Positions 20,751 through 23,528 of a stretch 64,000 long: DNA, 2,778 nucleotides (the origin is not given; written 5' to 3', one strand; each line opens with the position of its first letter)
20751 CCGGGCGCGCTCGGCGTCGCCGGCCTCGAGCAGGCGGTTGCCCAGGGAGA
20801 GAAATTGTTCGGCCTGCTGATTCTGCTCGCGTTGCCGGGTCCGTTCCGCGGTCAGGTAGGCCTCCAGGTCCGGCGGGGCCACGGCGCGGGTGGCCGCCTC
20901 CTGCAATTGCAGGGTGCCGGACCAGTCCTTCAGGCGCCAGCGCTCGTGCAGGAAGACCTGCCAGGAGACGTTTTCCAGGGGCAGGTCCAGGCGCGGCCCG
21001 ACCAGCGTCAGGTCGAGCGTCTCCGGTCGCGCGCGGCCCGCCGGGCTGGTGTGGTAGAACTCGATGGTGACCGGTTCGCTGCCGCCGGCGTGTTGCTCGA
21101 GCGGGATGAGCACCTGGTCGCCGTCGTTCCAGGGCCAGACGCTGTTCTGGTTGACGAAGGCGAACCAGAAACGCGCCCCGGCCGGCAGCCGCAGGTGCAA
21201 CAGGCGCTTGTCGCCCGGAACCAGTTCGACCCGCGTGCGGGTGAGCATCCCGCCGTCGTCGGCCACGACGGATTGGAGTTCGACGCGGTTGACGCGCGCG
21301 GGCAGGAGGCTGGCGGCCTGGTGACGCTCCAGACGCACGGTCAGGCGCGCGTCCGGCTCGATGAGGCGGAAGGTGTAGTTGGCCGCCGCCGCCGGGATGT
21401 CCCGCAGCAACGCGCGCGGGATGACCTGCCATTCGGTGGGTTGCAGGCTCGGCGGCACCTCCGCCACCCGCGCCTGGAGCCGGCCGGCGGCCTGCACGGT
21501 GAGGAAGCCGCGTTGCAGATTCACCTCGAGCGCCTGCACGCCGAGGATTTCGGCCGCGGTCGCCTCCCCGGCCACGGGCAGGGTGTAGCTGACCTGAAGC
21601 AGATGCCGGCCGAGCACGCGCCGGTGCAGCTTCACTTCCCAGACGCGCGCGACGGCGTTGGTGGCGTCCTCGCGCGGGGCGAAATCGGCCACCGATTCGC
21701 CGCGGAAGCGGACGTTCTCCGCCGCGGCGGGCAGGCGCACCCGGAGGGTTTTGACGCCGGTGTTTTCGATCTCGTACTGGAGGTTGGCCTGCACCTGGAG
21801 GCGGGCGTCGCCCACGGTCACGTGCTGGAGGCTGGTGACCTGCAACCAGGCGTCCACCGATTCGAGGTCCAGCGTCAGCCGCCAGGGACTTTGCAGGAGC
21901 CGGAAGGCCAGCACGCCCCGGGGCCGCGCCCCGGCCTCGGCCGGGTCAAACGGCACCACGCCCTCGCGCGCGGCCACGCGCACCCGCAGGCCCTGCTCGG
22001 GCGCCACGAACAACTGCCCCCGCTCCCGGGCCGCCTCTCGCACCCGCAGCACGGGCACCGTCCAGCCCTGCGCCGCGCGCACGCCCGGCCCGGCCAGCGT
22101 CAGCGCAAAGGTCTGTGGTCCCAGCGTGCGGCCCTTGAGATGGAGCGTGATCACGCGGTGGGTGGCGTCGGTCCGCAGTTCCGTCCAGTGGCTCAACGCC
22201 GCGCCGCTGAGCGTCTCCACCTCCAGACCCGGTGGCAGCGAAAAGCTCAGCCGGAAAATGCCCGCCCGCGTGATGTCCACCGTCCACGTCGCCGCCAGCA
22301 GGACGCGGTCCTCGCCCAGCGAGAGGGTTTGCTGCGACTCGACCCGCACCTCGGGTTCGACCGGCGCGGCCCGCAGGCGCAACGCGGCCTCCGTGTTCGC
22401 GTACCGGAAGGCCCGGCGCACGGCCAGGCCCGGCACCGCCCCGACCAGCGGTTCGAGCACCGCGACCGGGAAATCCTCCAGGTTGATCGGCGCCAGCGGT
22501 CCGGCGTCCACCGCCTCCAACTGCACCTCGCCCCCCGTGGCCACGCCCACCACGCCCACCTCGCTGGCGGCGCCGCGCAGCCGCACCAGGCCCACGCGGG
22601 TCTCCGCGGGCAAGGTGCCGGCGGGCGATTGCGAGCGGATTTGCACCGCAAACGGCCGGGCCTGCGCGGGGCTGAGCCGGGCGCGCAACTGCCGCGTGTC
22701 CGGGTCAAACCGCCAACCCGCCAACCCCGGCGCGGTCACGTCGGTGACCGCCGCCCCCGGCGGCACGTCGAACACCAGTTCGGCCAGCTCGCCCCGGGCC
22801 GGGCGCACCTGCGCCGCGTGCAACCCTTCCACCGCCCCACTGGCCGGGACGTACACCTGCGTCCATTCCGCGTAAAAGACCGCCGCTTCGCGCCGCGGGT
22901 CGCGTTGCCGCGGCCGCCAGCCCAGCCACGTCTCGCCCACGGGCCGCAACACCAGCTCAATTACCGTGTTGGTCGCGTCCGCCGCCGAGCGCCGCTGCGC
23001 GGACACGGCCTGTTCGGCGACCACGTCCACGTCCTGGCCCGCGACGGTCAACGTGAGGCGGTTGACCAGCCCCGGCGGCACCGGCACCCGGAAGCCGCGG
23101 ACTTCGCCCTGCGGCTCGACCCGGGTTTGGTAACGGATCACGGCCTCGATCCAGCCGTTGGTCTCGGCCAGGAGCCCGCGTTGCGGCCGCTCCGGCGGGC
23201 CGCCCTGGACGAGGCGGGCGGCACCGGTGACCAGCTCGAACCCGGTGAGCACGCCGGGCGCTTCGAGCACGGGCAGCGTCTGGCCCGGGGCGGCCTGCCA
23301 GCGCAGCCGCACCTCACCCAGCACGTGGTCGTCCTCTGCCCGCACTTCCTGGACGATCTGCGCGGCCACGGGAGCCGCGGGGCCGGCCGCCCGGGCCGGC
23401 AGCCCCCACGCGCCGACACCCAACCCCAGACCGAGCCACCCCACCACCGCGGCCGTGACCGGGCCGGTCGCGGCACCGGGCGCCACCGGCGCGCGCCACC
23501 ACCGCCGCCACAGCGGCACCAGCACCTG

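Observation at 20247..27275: The giant protein is an ancient internal tandem duplication: two roughly 1,000-aa ectodomains flanking a six-helix membrane core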

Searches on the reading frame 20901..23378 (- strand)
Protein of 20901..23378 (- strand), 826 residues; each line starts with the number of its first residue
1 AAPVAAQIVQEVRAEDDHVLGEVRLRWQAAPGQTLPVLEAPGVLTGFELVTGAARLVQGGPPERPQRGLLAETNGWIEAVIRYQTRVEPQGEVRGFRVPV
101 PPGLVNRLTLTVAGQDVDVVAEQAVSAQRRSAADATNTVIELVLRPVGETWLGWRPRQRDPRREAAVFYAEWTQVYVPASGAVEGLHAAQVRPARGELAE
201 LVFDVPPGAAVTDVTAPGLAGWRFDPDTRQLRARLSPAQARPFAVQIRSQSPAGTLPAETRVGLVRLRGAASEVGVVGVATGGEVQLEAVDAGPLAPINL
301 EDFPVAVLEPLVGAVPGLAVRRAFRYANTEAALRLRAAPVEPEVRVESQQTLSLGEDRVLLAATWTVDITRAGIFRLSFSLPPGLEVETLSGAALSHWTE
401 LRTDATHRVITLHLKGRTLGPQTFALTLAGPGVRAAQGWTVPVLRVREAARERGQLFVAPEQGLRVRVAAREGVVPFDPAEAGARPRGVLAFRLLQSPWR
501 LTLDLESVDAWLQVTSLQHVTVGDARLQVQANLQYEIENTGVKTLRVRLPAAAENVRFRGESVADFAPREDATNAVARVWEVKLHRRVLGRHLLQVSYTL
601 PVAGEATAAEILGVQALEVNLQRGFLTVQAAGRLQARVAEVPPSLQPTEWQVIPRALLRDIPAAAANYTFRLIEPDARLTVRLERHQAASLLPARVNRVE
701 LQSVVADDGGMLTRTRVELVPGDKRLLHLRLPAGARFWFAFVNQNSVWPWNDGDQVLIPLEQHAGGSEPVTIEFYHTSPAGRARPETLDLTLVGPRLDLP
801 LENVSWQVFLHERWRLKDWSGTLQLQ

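Call 55: search_protein_representatives(alignment_id=A5)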
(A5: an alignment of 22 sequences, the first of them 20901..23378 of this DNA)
Query: 22 sequences, 823 profile positions. Proteins with E-value up to 0.001 (for the whole library): 7206; up to 1e-10: 4739; up to 1e-30: 2300. The best 150 are listed.
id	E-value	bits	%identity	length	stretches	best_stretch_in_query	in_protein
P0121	0.0e+00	2036.1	-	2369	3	2-823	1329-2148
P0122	0.0e+00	1943.2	-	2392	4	5-818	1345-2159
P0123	0.0e+00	1895.0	-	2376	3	1-822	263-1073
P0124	0.0e+00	1806.1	-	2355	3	3-822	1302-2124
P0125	0.0e+00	1803.3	-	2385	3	5-822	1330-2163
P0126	0.0e+00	1742.2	-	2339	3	6-823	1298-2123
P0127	0.0e+00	1717.6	-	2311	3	3-822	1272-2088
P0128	0.0e+00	1714.7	-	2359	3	5-822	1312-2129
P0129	0.0e+00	1699.3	-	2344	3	3-822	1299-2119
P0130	0.0e+00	1659.6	-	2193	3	7-823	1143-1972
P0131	0.0e+00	1579.8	-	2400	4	6-822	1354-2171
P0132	0.0e+00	1573.5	-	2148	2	5-819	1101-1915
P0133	0.0e+00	1560.0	-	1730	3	1-822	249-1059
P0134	0.0e+00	1554.0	-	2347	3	6-810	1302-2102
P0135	0.0e+00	1534.9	-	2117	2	12-822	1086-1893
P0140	0.0e+00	1415.2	-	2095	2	9-821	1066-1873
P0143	0.0e+00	1384.9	-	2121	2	8-815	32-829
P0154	0.0e+00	1265.5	-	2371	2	4-821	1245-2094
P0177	0.0e+00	1079.8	-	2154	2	18-822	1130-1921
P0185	0.0e+00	1062.7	-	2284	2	5-816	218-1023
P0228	3.1e-279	945.2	-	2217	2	7-821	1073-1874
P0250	4.6e-264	895.0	-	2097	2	30-809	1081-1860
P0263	8.4e-258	874.3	-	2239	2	85-822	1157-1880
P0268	1.5e-252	856.9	-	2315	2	34-810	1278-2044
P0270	5.6e-252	855.0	-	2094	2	10-821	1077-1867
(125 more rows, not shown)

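Call 56: search_solved_structures(query=A5, max_evalue=10)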
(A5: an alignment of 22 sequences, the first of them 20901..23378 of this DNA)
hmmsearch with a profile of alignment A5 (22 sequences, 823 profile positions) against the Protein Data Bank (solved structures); distinct sequences matched with E-value up to 10: 0.

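Call 60: list_cluster_members(proteins=[P0132, P0140, P0177, P0185, P0228, P0250, P0263, P0270, P0154, P0143])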
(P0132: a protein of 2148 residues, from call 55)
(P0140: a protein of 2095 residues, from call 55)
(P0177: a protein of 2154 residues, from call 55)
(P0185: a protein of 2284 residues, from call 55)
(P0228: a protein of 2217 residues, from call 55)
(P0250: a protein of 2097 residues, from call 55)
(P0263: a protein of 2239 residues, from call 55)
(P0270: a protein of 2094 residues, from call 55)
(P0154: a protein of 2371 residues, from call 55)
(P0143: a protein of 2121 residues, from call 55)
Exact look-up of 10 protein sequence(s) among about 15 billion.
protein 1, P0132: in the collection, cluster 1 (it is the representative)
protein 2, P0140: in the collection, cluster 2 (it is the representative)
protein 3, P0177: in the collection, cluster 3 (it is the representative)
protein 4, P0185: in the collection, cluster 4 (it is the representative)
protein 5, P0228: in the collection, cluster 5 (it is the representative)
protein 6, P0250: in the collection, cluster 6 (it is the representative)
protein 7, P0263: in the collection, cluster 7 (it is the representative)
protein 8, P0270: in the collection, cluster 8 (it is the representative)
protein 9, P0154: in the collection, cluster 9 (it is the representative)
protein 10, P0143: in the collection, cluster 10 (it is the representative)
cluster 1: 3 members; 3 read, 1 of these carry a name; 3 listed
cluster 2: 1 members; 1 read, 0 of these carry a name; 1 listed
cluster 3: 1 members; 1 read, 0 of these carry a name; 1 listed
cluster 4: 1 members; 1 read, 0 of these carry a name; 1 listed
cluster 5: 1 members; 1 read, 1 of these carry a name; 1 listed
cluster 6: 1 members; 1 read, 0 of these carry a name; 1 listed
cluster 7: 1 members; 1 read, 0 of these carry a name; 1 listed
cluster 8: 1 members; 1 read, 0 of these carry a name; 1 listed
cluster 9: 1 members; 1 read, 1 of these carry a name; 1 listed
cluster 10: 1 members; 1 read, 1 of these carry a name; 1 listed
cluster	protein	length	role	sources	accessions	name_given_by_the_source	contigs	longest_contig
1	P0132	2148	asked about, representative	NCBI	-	-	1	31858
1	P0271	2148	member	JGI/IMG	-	hypothetical protein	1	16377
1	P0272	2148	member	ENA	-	-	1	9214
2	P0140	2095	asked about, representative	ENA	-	-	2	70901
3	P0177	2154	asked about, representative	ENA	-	-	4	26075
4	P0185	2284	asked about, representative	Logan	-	-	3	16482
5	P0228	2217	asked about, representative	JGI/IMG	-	hypothetical protein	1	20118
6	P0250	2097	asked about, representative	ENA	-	-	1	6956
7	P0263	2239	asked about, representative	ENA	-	-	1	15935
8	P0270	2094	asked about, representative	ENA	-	-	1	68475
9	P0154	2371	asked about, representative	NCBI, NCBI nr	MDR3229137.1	MAG: hypothetical protein LBT53_06980 [Puniceicoccales bacterium] | hypothetical protein [Puniceicoccales bacterium]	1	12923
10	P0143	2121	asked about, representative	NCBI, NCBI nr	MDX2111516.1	MAG: hypothetical protein SFY80_14895 [Verrucomicrobiota bacterium] | hypothetical protein [Verrucomicrobiota bacterium]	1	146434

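Call 69: search_protein_families(library=pfam, alignment_id=A5, max_evalue=0.1)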
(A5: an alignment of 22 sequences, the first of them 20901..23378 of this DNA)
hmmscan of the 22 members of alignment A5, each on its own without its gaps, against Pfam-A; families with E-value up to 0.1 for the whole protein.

A. member 1, window:20901-23378:- (826 aa): 0 families

B. families by the number of members that match (of 22 scanned): 2 families
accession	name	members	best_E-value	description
PF11102.13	YjbF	1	0.009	Group 4 capsule polysaccharide lipoprotein gfcB, YjbF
PF02331.20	P35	1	0.068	Apoptosis preventing protein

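Call 82: find_homologous_proteins(query=P0268, max_evalue=0.001)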
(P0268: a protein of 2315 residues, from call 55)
Query P0268 (2315 aa): 39 proteins with E <= 0.001 among 8000 candidates.
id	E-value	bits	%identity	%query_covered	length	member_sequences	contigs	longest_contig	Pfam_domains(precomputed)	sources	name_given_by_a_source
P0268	0.0e+0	5066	100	100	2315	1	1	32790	-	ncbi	ncbi:MAG: hypothetical protein V1873_02835 [Verrucomicrobiota bacterium]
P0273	0.0e+0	2233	48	100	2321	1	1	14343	-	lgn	-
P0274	0.0e+0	1093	33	98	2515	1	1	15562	-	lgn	-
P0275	0.0e+0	1061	31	97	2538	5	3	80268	-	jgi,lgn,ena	jgi:hypothetical protein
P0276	0.0e+0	1048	31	97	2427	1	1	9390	-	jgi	jgi:hypothetical protein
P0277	2.1e-289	982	31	55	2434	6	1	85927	-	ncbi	-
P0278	6.9e-143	496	25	33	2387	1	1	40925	-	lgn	-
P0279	1.5e-142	495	25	43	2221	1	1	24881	-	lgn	-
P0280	5.3e-141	489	25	33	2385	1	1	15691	-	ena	-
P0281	2.8e-139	484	26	40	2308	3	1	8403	-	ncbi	-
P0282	1.5e-138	481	26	39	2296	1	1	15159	-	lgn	-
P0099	3.0e-138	480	25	40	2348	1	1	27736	-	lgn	-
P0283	8.9e-134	465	29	33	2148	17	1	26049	-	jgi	jgi:hypothetical protein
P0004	1.3e-128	448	28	35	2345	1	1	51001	-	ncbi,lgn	-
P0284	1.9e-126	441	24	40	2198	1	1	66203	-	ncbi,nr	ncbi:MAG: tetratricopeptide repeat protein, partial [Verrucomicrobiales bacterium]|nr:tetratricopept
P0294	3.0e-41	159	24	31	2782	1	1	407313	-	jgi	jgi:hypothetical protein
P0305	3.7e-9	52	24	18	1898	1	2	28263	PF03958.23,PF07719.24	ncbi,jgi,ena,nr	ncbi:MAG TPA: secretin N-terminal domain-containing protein [Phycisphaerae bacterium]|nr:secretin N-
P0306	4.1e-5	39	25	6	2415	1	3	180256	-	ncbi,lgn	-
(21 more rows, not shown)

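Call 84: search_protein_families(library=ncbifam, proteins=[P0305, P0294, P0306], max_evalue=0.01)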
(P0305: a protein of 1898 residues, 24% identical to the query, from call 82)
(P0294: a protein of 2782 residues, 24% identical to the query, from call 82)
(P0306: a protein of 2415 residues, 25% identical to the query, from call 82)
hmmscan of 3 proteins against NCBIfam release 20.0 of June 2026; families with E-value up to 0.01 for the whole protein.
P0305 (1898 aa): 4 families
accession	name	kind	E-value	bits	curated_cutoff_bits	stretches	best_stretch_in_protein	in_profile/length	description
TIGR02517.1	type_II_gspD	equivalog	5e-06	25.3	351.35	1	938-1016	151-232/600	type II secretion system secretin GspD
TIGR02516.1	type_III_yscC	equivalog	0.0035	16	238.45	0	974-1013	193-232/463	type III secretion system outer membrane ring subunit SctC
TIGR02795.1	tol_pal_ybgF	equivalog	0.0055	17.3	90.1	0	634-738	5-101/119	tol-pal system protein YbgF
TIGR02515.1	IV_pilus_PilQ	subfamily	0.0059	15.6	284.35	0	950-1014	99-169/428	type IV pilus secretin PilQ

P0294 (2782 aa): 0 families

P0306 (2415 aa): 0 families

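Call 86: find_encoding_contigs(protein=P0305, flank=9000, max_places=2)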
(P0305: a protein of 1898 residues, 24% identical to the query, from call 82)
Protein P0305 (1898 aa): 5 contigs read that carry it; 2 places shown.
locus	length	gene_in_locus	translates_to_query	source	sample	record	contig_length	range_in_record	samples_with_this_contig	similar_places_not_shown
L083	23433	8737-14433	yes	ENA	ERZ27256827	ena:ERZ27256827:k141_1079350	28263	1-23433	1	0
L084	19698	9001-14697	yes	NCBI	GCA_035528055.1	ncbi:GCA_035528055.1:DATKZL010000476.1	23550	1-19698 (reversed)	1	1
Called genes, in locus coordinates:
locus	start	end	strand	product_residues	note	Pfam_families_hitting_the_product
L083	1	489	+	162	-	?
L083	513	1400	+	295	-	PF03602:Cons_hypoth95 (faint), PF01555:N6_N4_Mtase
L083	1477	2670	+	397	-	PF03065:Glyco_hydro_57, PF01522:Polysacc_deac_1 (weak)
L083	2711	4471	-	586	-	PF13385:Laminin_G_3 (weak), PF00246:Peptidase_M14 (weak)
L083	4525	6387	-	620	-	-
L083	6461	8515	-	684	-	PF02449:Glyco_hydro_42, PF08532:Glyco_hydro_42M, PF08533:Glyco_hydro_42C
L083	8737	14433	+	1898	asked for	PF07719:TPR_2 (faint), PF03958:Secretin_N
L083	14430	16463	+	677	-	-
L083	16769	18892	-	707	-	PF03781:FGE-sulfatase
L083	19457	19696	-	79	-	-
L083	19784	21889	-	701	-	PF13360:PQQ_2, PF13570:Beta-prop_ACSF4, PF23381:Beta-prop_IFT122_1st, PF24807:WD40_CDC20-Fz, PF24814:WD40_Prp19, PF24817:WD40_WDHD1_1st, PF25173:Beta-prop_WDR3_1st, PF25174:Beta-prop_THOC3, +53 more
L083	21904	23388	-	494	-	PF02881:SRP54_N, PF00448:SRP54, PF01656:CbiA (weak), PF16575:CLP1_P (faint), PF02978:SRP_SPB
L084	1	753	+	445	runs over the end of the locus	PF08323:Glyco_transf_5, PF13579:Glyco_trans_4_4, PF13439:Glyco_transf_4, PF20706:GT4-conflict, PF00534:Glycos_transf_1, PF13692:Glyco_trans_1_4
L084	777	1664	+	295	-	PF03602:Cons_hypoth95 (faint), PF01555:N6_N4_Mtase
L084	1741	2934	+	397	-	PF03065:Glyco_hydro_57, PF01522:Polysacc_deac_1 (weak)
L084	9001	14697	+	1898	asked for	PF07719:TPR_2 (faint), PF03958:Secretin_N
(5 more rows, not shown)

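Call 87: find_encoding_contigs(protein=P0294, flank=8000, max_places=1)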
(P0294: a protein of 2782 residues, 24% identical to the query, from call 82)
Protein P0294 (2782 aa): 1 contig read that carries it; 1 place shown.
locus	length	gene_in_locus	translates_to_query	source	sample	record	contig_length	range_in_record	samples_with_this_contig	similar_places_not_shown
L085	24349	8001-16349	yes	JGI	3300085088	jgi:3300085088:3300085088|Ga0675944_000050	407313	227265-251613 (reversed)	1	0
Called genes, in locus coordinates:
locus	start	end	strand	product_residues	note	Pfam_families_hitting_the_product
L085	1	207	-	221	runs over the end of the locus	PF12710:HAD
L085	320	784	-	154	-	-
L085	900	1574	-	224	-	-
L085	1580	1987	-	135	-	PF07238:PilZ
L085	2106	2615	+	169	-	PF03959:FSH1 (faint), PF12146:Hydrolase_4 (faint), PF05728:UPF0227 (faint)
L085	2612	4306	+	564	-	-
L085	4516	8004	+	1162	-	-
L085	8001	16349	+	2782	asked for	-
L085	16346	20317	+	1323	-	-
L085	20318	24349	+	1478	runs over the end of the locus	-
